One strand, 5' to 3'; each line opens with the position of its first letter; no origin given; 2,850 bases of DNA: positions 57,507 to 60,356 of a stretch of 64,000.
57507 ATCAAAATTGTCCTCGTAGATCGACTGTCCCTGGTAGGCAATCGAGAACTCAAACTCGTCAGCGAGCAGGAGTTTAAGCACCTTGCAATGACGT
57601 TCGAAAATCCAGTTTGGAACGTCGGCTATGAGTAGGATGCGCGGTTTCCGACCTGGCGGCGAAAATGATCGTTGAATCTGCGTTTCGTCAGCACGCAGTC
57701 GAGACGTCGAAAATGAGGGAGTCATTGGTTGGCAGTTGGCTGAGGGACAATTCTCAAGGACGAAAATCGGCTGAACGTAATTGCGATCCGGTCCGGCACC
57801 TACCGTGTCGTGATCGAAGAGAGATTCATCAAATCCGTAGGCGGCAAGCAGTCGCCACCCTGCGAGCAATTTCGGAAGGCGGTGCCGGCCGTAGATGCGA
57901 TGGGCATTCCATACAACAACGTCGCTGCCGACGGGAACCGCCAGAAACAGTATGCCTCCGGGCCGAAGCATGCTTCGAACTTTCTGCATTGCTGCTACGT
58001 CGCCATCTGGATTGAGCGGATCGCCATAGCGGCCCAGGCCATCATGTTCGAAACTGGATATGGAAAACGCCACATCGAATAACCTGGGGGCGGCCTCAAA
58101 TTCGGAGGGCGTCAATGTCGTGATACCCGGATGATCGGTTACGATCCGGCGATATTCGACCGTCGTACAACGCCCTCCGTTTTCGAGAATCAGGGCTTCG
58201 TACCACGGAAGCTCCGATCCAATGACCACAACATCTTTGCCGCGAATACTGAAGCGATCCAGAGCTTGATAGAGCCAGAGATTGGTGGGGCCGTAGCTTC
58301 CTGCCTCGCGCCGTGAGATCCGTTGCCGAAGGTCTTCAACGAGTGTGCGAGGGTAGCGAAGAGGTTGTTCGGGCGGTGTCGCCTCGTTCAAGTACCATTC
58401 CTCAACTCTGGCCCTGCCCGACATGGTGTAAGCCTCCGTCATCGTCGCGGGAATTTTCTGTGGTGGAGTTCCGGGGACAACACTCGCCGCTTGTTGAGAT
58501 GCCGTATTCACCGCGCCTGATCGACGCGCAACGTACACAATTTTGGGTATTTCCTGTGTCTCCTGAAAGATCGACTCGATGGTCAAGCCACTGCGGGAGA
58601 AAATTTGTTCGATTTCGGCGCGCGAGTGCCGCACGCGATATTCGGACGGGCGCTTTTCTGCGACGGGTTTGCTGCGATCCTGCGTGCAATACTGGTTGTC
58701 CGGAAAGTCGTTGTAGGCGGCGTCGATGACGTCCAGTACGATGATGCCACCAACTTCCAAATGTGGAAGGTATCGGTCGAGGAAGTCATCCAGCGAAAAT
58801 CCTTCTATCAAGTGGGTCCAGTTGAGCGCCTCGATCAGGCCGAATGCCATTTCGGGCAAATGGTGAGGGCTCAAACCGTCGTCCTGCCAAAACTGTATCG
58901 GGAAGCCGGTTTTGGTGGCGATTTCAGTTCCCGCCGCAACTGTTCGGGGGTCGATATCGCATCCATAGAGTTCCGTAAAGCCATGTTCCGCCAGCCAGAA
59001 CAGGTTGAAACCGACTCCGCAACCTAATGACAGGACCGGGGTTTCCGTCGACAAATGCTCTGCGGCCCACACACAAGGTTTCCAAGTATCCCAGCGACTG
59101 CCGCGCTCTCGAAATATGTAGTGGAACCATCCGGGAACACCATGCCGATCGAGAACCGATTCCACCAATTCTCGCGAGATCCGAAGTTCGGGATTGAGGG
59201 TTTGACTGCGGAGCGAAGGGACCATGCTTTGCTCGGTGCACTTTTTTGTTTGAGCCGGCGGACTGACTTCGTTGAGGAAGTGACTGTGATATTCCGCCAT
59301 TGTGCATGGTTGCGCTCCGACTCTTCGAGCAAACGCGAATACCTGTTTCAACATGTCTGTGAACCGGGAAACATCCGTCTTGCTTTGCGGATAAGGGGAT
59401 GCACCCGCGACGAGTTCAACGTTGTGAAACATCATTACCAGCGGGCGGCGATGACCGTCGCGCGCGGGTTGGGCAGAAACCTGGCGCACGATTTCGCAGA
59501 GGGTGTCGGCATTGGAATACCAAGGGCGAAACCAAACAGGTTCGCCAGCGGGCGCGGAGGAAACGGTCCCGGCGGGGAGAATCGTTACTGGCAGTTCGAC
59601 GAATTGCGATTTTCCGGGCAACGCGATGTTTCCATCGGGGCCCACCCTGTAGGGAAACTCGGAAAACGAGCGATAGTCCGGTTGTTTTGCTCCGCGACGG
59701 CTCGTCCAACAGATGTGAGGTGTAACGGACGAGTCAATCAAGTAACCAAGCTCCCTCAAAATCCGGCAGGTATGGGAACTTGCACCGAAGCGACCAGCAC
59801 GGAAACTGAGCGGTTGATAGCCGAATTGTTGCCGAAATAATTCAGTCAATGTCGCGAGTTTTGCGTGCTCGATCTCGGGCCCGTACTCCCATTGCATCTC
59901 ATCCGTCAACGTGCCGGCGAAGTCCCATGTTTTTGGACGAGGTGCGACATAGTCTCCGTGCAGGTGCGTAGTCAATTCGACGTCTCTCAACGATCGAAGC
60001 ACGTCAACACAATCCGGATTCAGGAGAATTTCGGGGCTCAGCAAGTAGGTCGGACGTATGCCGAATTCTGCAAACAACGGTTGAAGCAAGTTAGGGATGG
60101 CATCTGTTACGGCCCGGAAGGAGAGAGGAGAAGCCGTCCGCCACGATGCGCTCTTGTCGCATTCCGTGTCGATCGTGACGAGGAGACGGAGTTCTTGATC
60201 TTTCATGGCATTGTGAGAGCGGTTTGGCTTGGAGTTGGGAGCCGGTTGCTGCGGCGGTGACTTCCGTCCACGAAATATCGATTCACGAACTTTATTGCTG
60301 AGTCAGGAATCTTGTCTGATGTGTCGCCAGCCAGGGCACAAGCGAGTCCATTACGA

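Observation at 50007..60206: Single 3399-aa ORF fusing about nine glycan-modifying catalytic modules (deacetylase-like, 3 methyltransferases, GT4, GT2, GT9-like, GT4, GT2) with TPR spacers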

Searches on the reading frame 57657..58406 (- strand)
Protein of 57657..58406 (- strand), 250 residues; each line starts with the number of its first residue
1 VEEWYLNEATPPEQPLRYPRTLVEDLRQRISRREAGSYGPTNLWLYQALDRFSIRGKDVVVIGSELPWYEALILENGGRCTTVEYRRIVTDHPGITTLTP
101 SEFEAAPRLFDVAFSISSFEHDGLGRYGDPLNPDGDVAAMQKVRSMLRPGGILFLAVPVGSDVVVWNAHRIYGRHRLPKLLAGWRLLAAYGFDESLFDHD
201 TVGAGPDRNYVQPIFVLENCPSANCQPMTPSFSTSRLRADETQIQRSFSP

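Call 7: search_protein_families(library=pfam, proteins=[window:57657-58406:-], max_evalue=1)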
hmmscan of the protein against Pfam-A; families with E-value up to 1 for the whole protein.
window:57657-58406:- (250 aa): 2 families
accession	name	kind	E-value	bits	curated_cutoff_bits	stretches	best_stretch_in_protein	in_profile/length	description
PF03269.20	DUF268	-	2.9e-32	112.4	25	1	57-192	2-145/176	Caenorhabditis protein of unknown function, DUF268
PF13489.12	Methyltransf_23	-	0.038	14.2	27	1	79-188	46-136/164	Methyltransferase domain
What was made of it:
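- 57777..58289 (-): Module 3, aa 640-810. DUF268-family putative methyltransferase. Variable cassette site A. Pfam E = 2.9e-32 (call 7).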

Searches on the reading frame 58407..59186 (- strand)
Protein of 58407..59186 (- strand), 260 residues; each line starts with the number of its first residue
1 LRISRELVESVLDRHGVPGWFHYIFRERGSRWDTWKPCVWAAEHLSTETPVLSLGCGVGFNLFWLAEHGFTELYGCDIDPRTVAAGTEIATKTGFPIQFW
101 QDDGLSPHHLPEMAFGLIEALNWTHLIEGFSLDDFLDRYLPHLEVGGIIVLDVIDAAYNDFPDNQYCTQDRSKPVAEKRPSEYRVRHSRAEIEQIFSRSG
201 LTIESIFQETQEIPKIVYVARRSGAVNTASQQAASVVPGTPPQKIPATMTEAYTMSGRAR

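Call 7: search_protein_families(library=pfam, proteins=[window:58407-59186:-], max_evalue=1)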
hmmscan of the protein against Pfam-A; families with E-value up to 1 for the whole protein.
window:58407-59186:- (260 aa): 7 families
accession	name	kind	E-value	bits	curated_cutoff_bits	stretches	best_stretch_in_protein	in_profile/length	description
PF13649.12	Methyltransf_25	-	7.7e-09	36.6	27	1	51-147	1-97/97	Methyltransferase domain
PF08242.18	Methyltransf_12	-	1e-07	33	30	1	52-149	1-98/98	Methyltransferase domain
PF13489.12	Methyltransf_23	-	4e-06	27.1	27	1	46-205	21-163/164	Methyltransferase domain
PF08241.18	Methyltransf_11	-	6e-06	27.2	21.2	1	52-150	1-94/95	Methyltransferase domain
PF13847.12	Methyltransf_31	-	9.9e-05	22.5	27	1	48-103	4-62/145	Methyltransferase domain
PF05175.20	MTS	-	0.034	14.2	23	1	44-107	26-93/170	Methyltransferase small domain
PF14313.11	Soyouz_module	-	0.13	12.5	22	1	188-215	5-32/58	N-terminal region of Paramyxovirinae phosphoprotein (P)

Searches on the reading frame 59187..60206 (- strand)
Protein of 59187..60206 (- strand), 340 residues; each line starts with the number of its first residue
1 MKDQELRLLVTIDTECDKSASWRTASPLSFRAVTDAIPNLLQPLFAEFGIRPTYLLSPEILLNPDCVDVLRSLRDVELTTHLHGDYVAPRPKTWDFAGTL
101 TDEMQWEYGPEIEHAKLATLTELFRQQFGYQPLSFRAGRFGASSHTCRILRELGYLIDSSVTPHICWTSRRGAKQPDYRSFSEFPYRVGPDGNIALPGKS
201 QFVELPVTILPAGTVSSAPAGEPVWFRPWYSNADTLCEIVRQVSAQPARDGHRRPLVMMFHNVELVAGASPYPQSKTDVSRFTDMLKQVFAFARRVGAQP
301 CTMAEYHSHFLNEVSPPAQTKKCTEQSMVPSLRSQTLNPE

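Call 7: search_protein_families(library=pfam, proteins=[window:59187-60206:-], max_evalue=1)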
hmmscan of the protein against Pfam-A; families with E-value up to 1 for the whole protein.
window:59187-60206:- (340 aa): 1 family
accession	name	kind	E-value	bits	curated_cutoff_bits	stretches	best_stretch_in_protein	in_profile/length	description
PF03065.20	Glyco_hydro_57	-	0.2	11.4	21.2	0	117-155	128-166/291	Glycosyl hydrolase family 57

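Call 23: search_solved_structures(query=window:59187-60206:-, max_evalue=1)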
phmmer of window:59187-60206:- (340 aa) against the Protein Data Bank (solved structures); distinct sequences matched with E-value up to 1: 1.
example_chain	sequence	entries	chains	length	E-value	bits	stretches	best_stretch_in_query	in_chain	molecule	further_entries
2gf6_A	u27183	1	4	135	0.23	13.7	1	47-96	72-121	Conserved hypothetical protein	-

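Call 29: find_homologous_proteins(query=window:59187-60206:-, max_evalue=1e-10)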
Query window:59187-60206:- (340 aa): 1031 proteins with E <= 1e-10 among 3233 candidates; the best 120 are listed.
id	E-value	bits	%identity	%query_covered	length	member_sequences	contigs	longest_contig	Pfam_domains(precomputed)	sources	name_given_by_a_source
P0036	5.6e-134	465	59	98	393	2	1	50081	-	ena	-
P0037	7.0e-134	464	63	91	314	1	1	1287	-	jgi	jgi:hypothetical protein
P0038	3.1e-129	449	59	94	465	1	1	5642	PF13649.13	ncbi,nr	ncbi:MAG: methyltransferase domain-containing protein, partial [Verrucomicrobia bacterium]|nr:methyl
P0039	3.1e-126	439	62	90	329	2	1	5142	-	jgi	-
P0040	5.6e-125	435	61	89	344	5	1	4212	-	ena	-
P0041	5.6e-122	425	60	88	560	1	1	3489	PF13489.13,PF13649.13,PF08241.19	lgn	-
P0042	5.7e-122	425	60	89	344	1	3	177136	-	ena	-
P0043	5.3e-120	419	59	88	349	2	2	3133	-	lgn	-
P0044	5.4e-118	412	59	91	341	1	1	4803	-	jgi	jgi:hypothetical protein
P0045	1.2e-116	408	55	90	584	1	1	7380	PF00534.27,PF13692.13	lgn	-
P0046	2.9e-116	406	60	90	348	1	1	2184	-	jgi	-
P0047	3.7e-116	406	54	91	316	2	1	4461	-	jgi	jgi:hypothetical protein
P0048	8.2e-116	405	53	94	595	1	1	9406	PF13489.13,PF13649.13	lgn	-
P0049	3.3e-115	403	70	71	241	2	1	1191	-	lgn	-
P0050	4.4e-115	402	58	88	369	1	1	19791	-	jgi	jgi:hypothetical protein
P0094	6.8e-70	254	41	89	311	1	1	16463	PF01522.27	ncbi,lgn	-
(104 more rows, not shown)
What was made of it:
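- On CE4 / NodB polysaccharide deacetylase: One of 120 listed homologues carries PF01522 (call 29).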

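Call 43: predict_structure(alignment_id=A2)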
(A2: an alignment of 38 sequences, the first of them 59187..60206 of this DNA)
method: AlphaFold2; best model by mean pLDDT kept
length: 340 residues; sequences in the alignment: 38
mean_pLDDT: 91.8   pTM: 0.88
mean pLDDT of the five models: 91.8, 91.5, 91.3, 91.3, 90.0
residues with pLDDT >= 90: 281; 70-90: 31; 50-70: 20; < 50: 8
segments of 3 or more residues with pLDDT < 50: 336-338
pLDDT, mean of each block of 10 residues (from residue 1): 84 97 96 98 98 98 98 98 91 90 91 97 98 91 92 98 94 94 96 93 98 91 94 97 95 96 97 96 98 98 98 69 54 49
secondary structure, 60 per line:
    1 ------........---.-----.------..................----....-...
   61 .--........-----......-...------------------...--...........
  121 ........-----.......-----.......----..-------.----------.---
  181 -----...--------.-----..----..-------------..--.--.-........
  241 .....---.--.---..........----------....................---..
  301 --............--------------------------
elements in order: E7-14 H31-48 E53-56 H58-61 H64-71 E77-82 H110-128 E134-137 H146-152 E186-188 H233-245 E256-261 H262-265 H276-295 H303-314

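Call 45: fold_search(model_id=the predicted structure, library=pdb)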
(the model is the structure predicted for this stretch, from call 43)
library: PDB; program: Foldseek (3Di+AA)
matches with E <= 10: 1027; with E <= 0.001: 62
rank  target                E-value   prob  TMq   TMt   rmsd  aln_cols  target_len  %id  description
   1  3rxz_C                1.2e-09  1.00  0.49  0.57   7.7       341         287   16  Crystal structure of putative polysaccharide deacetylase from Mycobacterium smegmatis (released 2011-06-22)
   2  3rxz_A                4.3e-09  1.00  0.48  0.56  12.2       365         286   16  Crystal structure of putative polysaccharide deacetylase from Mycobacterium smegmatis (released 2011-06-22)
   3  3qbu_A                5.8e-09  1.00  0.55  0.64   7.2       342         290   16  Crystal structure of putative peptidoglycan deactelyase (HP0310) from Helicobacter pylori (released 2011-05-25)
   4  3rxz_B                6.5e-09  1.00  0.50  0.58   7.8       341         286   16  Crystal structure of putative polysaccharide deacetylase from Mycobacterium smegmatis (released 2011-06-22)
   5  3n8t                  3.4e-08  1.00  0.48  0.31   8.8       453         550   12  Native structure of TK1436, a GH57 branching enzyme from hyperthermophilic archaeon Thermococcus kodakaraensis (released 2010-10-27)
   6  8t0j                  5.0e-08  1.00  0.48  0.59   5.8       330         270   12  Salmonella Typhimurium ArnD (released 2023-10-18)
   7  5znt_A                1.0e-07  1.00  0.52  0.47   7.2       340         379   14  Insect chitin deacetylase (released 2019-02-20)
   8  5wu7_A                1.0e-07  1.00  0.52  0.35   9.9       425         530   12  Crystal structure of GH57-type branching enzyme from hyperthermophilic archaeon Pyrococcus horikoshii (released 2017-03-08)
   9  5zns_A                1.4e-07  1.00  0.50  0.46   7.6       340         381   13  Insect chitin deacetylase (released 2019-02-20)
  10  3lm3                  5.5e-07  1.00  0.54  0.44   6.5       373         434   11  Crystal structure of a putative glycoside hydrolase/deacetylase (bdi_3119) from parabacteroides distasonis at 1.44 A res (released 2010-02-16)
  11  3s6o_A                5.8e-07  1.00  0.53  0.58   5.9       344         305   13  Crystal structure of a Polysaccharide deacetylase family protein from Burkholderia pseudomallei (released 2011-06-15)
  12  3s6o_C                6.2e-07  1.00  0.52  0.57   6.0       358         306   13  Crystal structure of a Polysaccharide deacetylase family protein from Burkholderia pseudomallei (released 2011-06-15)
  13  5wu7_B                6.2e-07  1.00  0.49  0.33  10.9       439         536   12  Crystal structure of GH57-type branching enzyme from hyperthermophilic archaeon Pyrococcus horikoshii (released 2017-03-08)
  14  1k1x_B                1.8e-06  1.00  0.51  0.30   5.2       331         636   14  Crystal structure of 4-alpha-glucanotransferase from thermococcus litoralis (released 2003-06-17)
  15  6h8n_B                3.5e-06  1.00  0.41  0.63   6.4       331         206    9  Structure of peptidoglycan deacetylase PdaC from Bacillus subtilis - mutant D285S (released 2019-11-13)
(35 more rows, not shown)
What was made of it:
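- On CE4 / NodB polysaccharide deacetylase: GH57 barrels also score (calls 43, 45).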
